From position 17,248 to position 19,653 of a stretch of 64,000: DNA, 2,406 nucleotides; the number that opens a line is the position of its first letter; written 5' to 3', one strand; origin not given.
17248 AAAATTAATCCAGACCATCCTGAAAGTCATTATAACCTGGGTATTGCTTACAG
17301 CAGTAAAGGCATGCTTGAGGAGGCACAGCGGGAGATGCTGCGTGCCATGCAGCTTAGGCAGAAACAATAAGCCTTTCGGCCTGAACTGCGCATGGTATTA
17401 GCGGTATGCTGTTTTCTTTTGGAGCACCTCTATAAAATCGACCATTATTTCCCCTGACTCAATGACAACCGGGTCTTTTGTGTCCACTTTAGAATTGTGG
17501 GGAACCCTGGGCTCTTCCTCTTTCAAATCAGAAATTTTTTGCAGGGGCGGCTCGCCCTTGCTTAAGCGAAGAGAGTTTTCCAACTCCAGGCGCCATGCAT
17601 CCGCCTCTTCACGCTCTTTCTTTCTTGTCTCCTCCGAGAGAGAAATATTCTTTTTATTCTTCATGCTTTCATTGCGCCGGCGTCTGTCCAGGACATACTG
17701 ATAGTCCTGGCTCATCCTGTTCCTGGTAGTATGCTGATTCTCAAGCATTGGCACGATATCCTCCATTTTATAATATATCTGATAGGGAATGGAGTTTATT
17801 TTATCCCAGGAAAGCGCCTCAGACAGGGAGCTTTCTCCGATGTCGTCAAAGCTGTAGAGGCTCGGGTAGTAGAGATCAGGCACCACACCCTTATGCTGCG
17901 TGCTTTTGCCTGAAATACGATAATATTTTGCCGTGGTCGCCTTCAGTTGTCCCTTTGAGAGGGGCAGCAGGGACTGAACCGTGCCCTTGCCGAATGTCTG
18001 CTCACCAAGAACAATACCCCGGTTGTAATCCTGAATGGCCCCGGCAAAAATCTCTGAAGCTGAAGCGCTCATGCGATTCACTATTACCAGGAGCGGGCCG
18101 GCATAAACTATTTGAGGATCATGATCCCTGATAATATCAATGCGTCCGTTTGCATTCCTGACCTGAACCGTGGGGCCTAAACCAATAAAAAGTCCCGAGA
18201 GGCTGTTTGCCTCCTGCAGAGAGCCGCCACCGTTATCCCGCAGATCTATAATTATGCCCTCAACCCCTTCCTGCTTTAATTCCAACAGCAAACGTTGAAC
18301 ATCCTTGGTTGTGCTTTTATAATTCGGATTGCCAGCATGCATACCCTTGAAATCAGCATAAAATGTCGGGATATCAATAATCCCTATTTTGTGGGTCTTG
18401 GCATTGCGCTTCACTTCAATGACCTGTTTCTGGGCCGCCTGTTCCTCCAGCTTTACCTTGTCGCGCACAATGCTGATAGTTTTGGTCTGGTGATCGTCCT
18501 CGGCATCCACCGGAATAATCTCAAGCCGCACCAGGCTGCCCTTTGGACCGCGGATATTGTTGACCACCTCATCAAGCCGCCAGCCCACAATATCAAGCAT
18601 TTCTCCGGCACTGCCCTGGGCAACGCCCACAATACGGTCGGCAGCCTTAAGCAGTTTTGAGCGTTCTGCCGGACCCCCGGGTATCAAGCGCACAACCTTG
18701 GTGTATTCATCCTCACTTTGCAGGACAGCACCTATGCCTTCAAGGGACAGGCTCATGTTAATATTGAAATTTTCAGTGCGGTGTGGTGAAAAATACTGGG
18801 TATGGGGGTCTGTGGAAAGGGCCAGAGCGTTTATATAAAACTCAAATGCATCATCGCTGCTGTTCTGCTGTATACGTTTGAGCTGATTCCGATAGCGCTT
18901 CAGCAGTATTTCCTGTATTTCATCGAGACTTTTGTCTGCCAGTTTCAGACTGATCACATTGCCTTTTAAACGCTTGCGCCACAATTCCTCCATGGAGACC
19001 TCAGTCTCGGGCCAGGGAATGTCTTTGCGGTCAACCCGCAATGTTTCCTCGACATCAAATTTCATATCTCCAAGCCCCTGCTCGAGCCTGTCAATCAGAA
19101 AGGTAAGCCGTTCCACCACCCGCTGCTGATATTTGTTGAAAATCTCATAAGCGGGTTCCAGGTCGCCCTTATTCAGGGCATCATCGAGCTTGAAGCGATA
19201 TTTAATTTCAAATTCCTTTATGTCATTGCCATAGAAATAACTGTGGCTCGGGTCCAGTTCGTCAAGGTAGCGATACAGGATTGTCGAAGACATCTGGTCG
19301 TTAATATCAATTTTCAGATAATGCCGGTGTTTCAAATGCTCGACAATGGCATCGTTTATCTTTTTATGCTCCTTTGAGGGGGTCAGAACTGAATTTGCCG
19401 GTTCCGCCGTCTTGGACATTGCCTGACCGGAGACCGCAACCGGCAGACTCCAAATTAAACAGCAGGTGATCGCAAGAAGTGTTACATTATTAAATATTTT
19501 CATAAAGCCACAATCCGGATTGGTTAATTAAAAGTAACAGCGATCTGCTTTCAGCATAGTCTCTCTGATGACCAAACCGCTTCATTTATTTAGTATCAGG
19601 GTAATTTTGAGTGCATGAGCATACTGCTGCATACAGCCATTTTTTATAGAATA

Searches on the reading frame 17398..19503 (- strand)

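Call 51: search_protein_families(library=pfam, proteins=[window:17398-19503:-], max_evalue=0.001)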
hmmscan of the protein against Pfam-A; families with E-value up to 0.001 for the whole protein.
window:17398-19503:- (701 aa): 4 families
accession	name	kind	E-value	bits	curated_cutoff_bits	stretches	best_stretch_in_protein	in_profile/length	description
PF17804.6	TSP_NTD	-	5.2e-61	206.6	26.4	1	53-240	1-187/188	Tail specific protease N-terminal domain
PF03572.23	Peptidase_S41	-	1.3e-46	158.7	24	1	372-544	1-163/165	Peptidase family S41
PF11818.13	DUF3340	-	1.4e-28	100.4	28.6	1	550-691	1-154/155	C-terminal domain of tail specific protease (DUF3340)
PF00595.29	PDZ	-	2.6e-07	31.4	23.2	1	249-329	5-80/81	PDZ domain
